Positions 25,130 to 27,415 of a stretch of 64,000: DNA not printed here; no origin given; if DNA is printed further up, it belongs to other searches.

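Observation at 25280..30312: Adjacent T9SS-secreted pentaheme cytochrome and CRTAC1-like FG-GAP/ASPIC propeller protein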

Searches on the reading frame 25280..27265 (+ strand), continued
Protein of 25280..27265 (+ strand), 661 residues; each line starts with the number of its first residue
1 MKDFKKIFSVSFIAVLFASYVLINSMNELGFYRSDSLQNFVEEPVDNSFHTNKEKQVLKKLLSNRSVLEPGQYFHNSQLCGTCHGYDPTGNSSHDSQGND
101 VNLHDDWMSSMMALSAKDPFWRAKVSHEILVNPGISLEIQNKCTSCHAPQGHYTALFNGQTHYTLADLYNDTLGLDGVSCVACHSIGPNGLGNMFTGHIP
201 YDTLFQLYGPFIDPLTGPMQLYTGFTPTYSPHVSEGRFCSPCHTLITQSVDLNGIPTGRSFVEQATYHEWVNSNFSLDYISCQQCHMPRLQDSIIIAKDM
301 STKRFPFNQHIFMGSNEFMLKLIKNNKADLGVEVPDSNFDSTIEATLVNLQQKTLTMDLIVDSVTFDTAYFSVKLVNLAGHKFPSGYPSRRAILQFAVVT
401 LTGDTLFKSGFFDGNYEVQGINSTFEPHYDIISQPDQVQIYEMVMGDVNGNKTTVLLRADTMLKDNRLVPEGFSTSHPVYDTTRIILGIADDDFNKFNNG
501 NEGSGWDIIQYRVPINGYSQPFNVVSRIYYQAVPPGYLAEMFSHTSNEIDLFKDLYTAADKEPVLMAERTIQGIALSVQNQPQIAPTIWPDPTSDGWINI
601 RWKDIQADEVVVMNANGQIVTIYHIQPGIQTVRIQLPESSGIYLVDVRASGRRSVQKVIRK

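Call 18: find_related_loci(query=A1, collection=genome_contigs, flank=8000)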
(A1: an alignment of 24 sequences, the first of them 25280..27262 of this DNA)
Query A1 (661 aa) in genome_contigs; peptide patterns used: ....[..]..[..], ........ (x = any residue, [..] = any of these).
599 stretches matched a pattern (row limit reached: there are more); 591 encode a relative of the query (tblastn E <= 1e-3); the best 80 are kept; 80 distinct loci.
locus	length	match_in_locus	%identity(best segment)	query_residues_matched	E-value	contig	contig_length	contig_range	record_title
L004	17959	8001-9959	59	5-660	0e+0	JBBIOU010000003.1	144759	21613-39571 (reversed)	MAG: Flavobacteriales bacterium isolate EPS170215_bin_287 NODE_92_length_144759_cov_5.25328, whole genome shotgun sequen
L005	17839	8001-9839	53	49-660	0e+0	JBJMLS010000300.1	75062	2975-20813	MAG: Bacteroidia bacterium isolate H3_16_all_fractions_metab_conc_40_44_0 k255_8840819, whole genome shotgun sequence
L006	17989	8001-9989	51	1-660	0e+0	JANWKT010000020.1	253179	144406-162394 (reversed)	MAG: Flavobacteriales bacterium isolate CRAIB_MAG100 c_000000029963, whole genome shotgun sequence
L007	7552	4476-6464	53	1-660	0e+0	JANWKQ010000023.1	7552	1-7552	MAG: Flavobacteriales bacterium isolate CRAIB_MAG97 c_000000010123, whole genome shotgun sequence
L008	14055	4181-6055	52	37-660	0e+0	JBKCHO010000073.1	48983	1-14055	MAG: Bacteroidota bacterium isolate samp_487_concoct_766 samp_487_751919, whole genome shotgun sequence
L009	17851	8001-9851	51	49-661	0e+0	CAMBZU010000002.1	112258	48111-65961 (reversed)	MAG: Chitinophaga pinensis isolate MiH-14oct19-135 genome assembly, contig: MiH-14oct19-C162, whole genome shotgun seque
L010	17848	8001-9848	51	49-660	0e+0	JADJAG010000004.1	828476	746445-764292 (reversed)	MAG: Chitinophagaceae bacterium isolate AalW_18-Q3-R10-53_BATAC.339 tig00404341-10-8306280, whole genome shotgun sequenc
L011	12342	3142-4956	52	60-660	0e+0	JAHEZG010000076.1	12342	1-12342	MAG: Chitinophagaceae bacterium isolate nzgw146 NODE_3449_length_12343_cov_2.508427, whole genome shotgun sequence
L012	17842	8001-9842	51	49-659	0e+0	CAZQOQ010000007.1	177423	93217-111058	MAG TPA_asm: uncultured Flavobacteriales bacterium isolate binchicken_co200_93 genome assembly, contig: k141_548627, who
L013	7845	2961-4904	49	1-661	0e+0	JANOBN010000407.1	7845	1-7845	MAG: Bacteroidota bacterium isolate VAR_18_metabat_10 VAR_18_k141_3331964, whole genome shotgun sequence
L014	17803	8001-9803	54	64-660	0e+0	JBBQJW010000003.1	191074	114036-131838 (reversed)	MAG: Chitinophagales bacterium isolate Co_metawrap_664 Cmw_664_k141_7605669_length_191074_cov_16.9996, whole genome shot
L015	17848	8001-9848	51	49-660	0e+0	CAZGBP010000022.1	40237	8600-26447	MAG TPA_asm: uncultured Bifidobacteriaceae bacterium isolate SRP173033_co1_427 genome assembly, contig: NODE_1335_length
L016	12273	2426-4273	51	48-660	0e+0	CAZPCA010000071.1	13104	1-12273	MAG TPA_asm: uncultured Bifidobacterium sp. isolate SRP193358_co1_683 genome assembly, contig: NODE_13241_length_13104_c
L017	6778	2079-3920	53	49-660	0e+0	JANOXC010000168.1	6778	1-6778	MAG: Bacteroidota bacterium isolate VAR_35_metabat_28 VAR_35_k141_3608436, whole genome shotgun sequence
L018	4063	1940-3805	48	42-660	0e+0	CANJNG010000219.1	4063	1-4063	MAG: Bacteroidetes bacterium isolate RH-23may17-554 genome assembly, contig: RH-23may17-C200377, whole genome shotgun se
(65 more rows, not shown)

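Call 20: search_solved_structures(query=A1, max_evalue=10, show_alignments=2)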
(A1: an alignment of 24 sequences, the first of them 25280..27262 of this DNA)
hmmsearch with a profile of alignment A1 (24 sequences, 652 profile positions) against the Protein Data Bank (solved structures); distinct sequences matched with E-value up to 10: 11.
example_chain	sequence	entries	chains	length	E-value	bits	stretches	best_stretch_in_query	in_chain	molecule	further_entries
8glk_D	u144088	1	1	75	0.0004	21.9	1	576-650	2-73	Endonuclease I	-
8h97_A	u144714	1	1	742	0.00095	20.6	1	559-644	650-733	Beta-agarase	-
9whd_A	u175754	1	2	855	0.0077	17.6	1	567-651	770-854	GH167 glycoside hydrolase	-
9wt8_A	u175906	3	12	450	0.021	16.2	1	350-395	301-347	Cytochrome c,Multiheme cytochrome c selenoprotein (MccSep)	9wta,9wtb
9wt9_A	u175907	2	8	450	0.028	15.8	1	350-395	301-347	Cytochrome c,Multiheme cytochrome c selenoprotein mutant (MccSep U325A) | Cytochrome c,Multiheme cytochrome c selenoprotein (MccSep)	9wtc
5jvk_A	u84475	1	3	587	0.19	13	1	573-652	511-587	Uncharacterized protein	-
5ze8_A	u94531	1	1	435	0.29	12.4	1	87-187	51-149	cytochrome c552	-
2rf7_A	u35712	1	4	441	0.29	12.4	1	248-277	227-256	Cytochrome c-552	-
4wjy_A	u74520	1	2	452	0.47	11.7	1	252-277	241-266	Cytochrome c-552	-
1gu6_A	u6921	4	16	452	0.58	11.4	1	252-277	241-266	CYTOCHROME C552 | Cytochrome c-552 | Cytochrome c nitrite reductase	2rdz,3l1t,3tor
8glj_D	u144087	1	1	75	0.72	11.1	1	576-652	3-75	Por secretion system C-terminal sorting domain-containing protein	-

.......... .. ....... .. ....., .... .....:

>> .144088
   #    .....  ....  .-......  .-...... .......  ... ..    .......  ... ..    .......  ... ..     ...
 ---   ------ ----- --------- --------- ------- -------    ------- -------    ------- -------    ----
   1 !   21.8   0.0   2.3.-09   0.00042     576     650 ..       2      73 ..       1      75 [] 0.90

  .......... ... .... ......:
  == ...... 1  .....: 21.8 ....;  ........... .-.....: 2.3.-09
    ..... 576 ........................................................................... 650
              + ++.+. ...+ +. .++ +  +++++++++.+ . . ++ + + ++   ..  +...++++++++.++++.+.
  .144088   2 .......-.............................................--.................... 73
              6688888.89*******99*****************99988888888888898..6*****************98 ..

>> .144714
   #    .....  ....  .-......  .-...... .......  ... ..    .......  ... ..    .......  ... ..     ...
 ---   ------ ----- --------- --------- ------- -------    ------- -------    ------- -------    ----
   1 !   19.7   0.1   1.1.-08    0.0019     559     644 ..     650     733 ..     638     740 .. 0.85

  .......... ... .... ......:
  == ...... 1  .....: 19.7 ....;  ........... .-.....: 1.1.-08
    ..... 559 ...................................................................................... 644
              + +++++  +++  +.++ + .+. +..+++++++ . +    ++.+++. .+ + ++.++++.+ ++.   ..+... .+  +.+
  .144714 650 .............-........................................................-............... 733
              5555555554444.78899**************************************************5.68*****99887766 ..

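Call 30: search_protein_families(library=ncbifam, alignment_id=A1, max_evalue=0.01)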
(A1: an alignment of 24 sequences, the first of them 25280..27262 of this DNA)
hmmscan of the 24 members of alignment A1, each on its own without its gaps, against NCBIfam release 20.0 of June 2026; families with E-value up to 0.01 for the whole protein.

A. member 1, window:25280-27262:+ (661 aa): 3 families
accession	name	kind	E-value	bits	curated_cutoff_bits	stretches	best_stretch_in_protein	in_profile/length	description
TIGR04183.1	Por_Secre_tail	domain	2.3e-08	33.9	23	1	588-661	1-72/72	T9SS type A sorting domain-containing protein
NF040886.1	cyt_C_like_Sec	equivalog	0.00014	20.6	250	0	337-408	262-337/423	multiheme c-type cytochrome (seleno)protein ExtKL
TIGR03507.1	decahem_SO1788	subfamily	0.0029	16.1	209.3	0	49-187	546-663/672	OmcA/MtrC family decaheme c-type cytochrome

B. families by the number of members that match (of 24 scanned): 10 families
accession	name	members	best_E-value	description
TIGR04183.1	Por_Secre_tail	24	1.8e-11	T9SS type A sorting domain-containing protein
NF040886.1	cyt_C_like_Sec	21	5.1e-10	multiheme c-type cytochrome (seleno)protein ExtKL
TIGR03507.1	decahem_SO1788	12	1e-06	OmcA/MtrC family decaheme c-type cytochrome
TIGR03153.1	cytochr_NrfH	8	6.8e-05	cytochrome c nitrite reductase small subunit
TIGR03508.1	decahem_SO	6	1.6e-05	DmsE family decaheme c-type cytochrome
NF038113.1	T9SSA_dep_M36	5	1.1e-07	T9SS-dependent M36 family metallopeptidase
NF033708.1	T9SS_Cterm_ChiA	4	1.7e-05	T9SS sorting signal type C domain-containing protein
NF050177.1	TapA_OM_Porphy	2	0.00011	TapA/TapC family T9SS-dependent outer membrane protein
TIGR01904.2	GSu_C4xC__C2xCH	1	0.0017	CxxxxCH/CxxCH domain c-type cytochrome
NF040996.1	MamX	1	0.0094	magnetosome protein MamX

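Call 31: predict_structure(alignment_id=A1)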
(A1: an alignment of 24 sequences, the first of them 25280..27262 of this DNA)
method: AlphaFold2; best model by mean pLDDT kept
length: 661 residues; sequences in the alignment: 24
mean_pLDDT: 59.1   pTM: 0.52
mean pLDDT of the five models: 59.1, 58.8, 57.7, 55.4, 54.0
residues with pLDDT >= 90: 85; 70-90: 198; 50-70: 92; < 50: 286
segments of 3 or more residues with pLDDT < 50: 30-73, 80-98, 156-159, 177-315, 380-389, 423-425, 443-491, 496-502, 577-583
pLDDT, mean of each block of 10 residues (from residue 1): 72 86 61 34 35 46 42 50 39 46 63 75 77 66 57 50 67 49 27 22 25 25 25 30 32 38 31 27 25 25 33 58 90 83 75 79 86 75 41 88 89 86 58 84 38 25 28 30 32 46 64 84 91 78 88 92 89 63 69 92 83 86 87 92 87 84 88
secondary structure, 60 per line:
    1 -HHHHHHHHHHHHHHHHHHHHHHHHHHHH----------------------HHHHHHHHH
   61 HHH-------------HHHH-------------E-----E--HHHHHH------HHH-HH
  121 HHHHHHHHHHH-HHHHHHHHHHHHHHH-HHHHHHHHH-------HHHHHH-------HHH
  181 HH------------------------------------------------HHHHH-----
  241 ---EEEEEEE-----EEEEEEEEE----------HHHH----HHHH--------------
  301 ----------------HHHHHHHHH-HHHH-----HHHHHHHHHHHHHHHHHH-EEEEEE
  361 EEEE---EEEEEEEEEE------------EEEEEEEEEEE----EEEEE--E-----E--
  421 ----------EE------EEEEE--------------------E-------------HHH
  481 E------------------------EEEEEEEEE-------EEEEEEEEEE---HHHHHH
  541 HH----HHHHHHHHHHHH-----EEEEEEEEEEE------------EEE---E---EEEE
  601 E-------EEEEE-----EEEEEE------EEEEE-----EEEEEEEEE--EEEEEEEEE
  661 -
elements in order (helices of 4 or more, strands of 3 or more residues): H2-29 H52-63 H77-80 H103-108 H119-131 H133-147 H149-157 H165-170 H178-182 H231-235 E244-250 E256-264 H275-278 H283-286 H317-325 H327-330 H336-353 E355-364 E368-377 E390-400 E405-409 E439-443 E506-514 E522-531 H535-542 H547-558 E564-574 E587-589 E597-601 E609-613 E619-624 E631-635 E641-649 E652-660

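Call 32: search_protein_families(library=ncbifam, proteins=[P0047, P0112, P0084, P0096, P0097, P0069, P0053, P0075, P0116, P0120], max_evalue=0.001)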
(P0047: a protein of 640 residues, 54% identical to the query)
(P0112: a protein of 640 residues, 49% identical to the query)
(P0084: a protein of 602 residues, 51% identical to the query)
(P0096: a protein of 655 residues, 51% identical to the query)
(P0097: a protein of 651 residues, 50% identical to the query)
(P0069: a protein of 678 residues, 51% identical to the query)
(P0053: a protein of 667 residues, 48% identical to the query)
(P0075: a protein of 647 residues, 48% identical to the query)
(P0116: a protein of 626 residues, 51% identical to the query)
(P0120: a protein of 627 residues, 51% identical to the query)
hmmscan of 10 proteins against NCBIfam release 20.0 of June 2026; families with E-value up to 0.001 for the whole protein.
P0047 (640 aa): 1 family
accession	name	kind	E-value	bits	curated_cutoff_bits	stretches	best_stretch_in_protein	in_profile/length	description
TIGR04183.1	Por_Secre_tail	domain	7.5e-10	38.7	23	1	569-637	1-69/72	T9SS type A sorting domain-containing protein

P0112 (640 aa): 2 families
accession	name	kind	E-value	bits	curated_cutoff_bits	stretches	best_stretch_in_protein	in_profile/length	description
TIGR04183.1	Por_Secre_tail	domain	1.1e-09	38.1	23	1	569-637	1-69/72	T9SS type A sorting domain-containing protein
TIGR03153.1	cytochr_NrfH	equivalog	0.0001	22.4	134.2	0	29-159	39-133/138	cytochrome c nitrite reductase small subunit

P0084 (602 aa): 1 family
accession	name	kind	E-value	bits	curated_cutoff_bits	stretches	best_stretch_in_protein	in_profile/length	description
TIGR04183.1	Por_Secre_tail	domain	1.6e-09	37.6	23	1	540-601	12-71/72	T9SS type A sorting domain-containing protein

P0096 (655 aa): 1 family
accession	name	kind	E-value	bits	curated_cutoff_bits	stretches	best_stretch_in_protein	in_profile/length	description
NF040886.1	cyt_C_like_Sec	equivalog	0.00013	20.7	250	0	352-397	292-338/423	multiheme c-type cytochrome (seleno)protein ExtKL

P0097 (651 aa): 1 family
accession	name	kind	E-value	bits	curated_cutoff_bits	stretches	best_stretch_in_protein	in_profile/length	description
TIGR04183.1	Por_Secre_tail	domain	1.8e-05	24.6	23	1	597-649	20-70/72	T9SS type A sorting domain-containing protein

P0069 (678 aa): 2 families
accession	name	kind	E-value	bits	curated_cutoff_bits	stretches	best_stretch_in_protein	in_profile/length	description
TIGR04183.1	Por_Secre_tail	domain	5.5e-06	26.3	23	1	612-676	8-70/72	T9SS type A sorting domain-containing protein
NF040886.1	cyt_C_like_Sec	equivalog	0.00016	20.4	250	0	379-422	293-337/423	multiheme c-type cytochrome (seleno)protein ExtKL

P0053 (667 aa): 3 families
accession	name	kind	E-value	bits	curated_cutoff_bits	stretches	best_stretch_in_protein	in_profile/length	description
TIGR04183.1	Por_Secre_tail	domain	1e-10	41.4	23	1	596-665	1-70/72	T9SS type A sorting domain-containing protein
NF038113.1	T9SSA_dep_M36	equivalog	1.1e-07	30.4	885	1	587-665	787-867/869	T9SS-dependent M36 family metallopeptidase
NF033708.1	T9SS_Cterm_ChiA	domain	0.00016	21.5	40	1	614-666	1-55/55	T9SS sorting signal type C domain-containing protein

P0075 (647 aa): 2 families
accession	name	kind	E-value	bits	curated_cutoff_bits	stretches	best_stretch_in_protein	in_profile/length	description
TIGR04183.1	Por_Secre_tail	domain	4.7e-11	42.5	23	1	574-645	1-70/72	T9SS type A sorting domain-containing protein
NF040886.1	cyt_C_like_Sec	equivalog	0.00012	20.8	250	0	347-391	292-337/423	multiheme c-type cytochrome (seleno)protein ExtKL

P0116 (626 aa): 2 families
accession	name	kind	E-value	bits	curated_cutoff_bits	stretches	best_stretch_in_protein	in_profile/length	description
TIGR04183.1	Por_Secre_tail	domain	9.3e-09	35.2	23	1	555-623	3-69/72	T9SS type A sorting domain-containing protein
NF040886.1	cyt_C_like_Sec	equivalog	3.3e-06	26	250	1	310-371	274-337/423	multiheme c-type cytochrome (seleno)protein ExtKL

P0120 (627 aa): 3 families
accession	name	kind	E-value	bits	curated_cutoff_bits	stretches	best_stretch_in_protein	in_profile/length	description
NF040886.1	cyt_C_like_Sec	equivalog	4.7e-07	28.7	250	0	326-372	291-338/423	multiheme c-type cytochrome (seleno)protein ExtKL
TIGR04183.1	Por_Secre_tail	domain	3.3e-05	23.8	23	1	555-625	2-70/72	T9SS type A sorting domain-containing protein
TIGR03507.1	decahem_SO1788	subfamily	0.00056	18.5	209.3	0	38-149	576-664/672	OmcA/MtrC family decaheme c-type cytochrome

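Call 42: fold_search(model_id=the predicted structure, library=pdb)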
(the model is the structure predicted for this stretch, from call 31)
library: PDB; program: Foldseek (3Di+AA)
matches with E <= 10: 1444; with E <= 0.001: 27
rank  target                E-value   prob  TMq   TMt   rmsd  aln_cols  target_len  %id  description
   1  4kkp_A                9.3e-06  1.00  0.13  0.29  14.9       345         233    8  Crystal structure of Vibrio cholerae RbmA (crystal form 2) (released 2013-05-22)
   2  5ze8                  1.8e-05  1.00  0.18  0.29   7.7       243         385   15  Crystal structure of a penta-heme cytochrome c552 from Thermochromatium tepidum (released 2018-04-25)
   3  7ptp_A                1.8e-05  1.00  0.11  0.11  16.3       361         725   10  In-situ structure of pentameric S-layer protein (released 2021-12-15)
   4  5y1a                  2.3e-05  1.00  0.12  0.23  20.0       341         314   12  HBP35 of Porphyromonas gingivalis (released 2018-07-25)
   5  3hs0_F                2.7e-05  0.96  0.11  0.12  21.0       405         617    9  Cobra Venom Factor (CVF) in complex with human factor B (released 2009-07-07)
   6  4kkp_B                3.4e-05  1.00  0.13  0.29  15.0       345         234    8  Crystal structure of Vibrio cholerae RbmA (crystal form 2) (released 2013-05-22)
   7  4kkq_A                4.9e-05  1.00  0.11  0.27  15.1       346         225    8  Crystal structure of Vibrio cholerae RbmA (crystal form 1) (released 2013-05-22)
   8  6kzb_A                7.9e-05  1.00  0.13  0.13  14.9       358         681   10  Transglutaminase2 complexed with calcium (released 2020-12-09)
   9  6kzb_B                1.1e-04  1.00  0.13  0.13  14.9       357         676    9  Transglutaminase2 complexed with calcium (released 2020-12-09)
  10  7c7u_B                1.2e-04  0.99  0.13  0.15  17.6       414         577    8  Biofilm associated protein - BSP domain (released 2021-05-12)
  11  2ibb                  1.5e-04  1.00  0.12  0.29  13.9       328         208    7  Crystal Structure of the First and Second FNIII Domains of Ihog (released 2006-10-24)
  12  7c7u_A                1.8e-04  0.97  0.12  0.13  21.4       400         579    8  Biofilm associated protein - BSP domain (released 2021-05-12)
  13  8ayh_B                1.9e-04  0.90  0.11  0.08  20.4       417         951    9  Structure of Complement C5 in Complex with small molecule inhibitor and CVF (released 2022-12-21)
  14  3frp_A                2.4e-04  0.84  0.11  0.11  20.5       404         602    9  Crystal Structure of Cobra Venom Factor, a Co-factor for C3- and C5 convertase CVFBb (released 2009-04-28)
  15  4gh7_D                2.9e-04  1.00  0.11  0.22  11.9       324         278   10  Crystal structure of Anticalin N7A in complex with oncofetal fibronectin fragment Fn7B8 (released 2012-12-26)
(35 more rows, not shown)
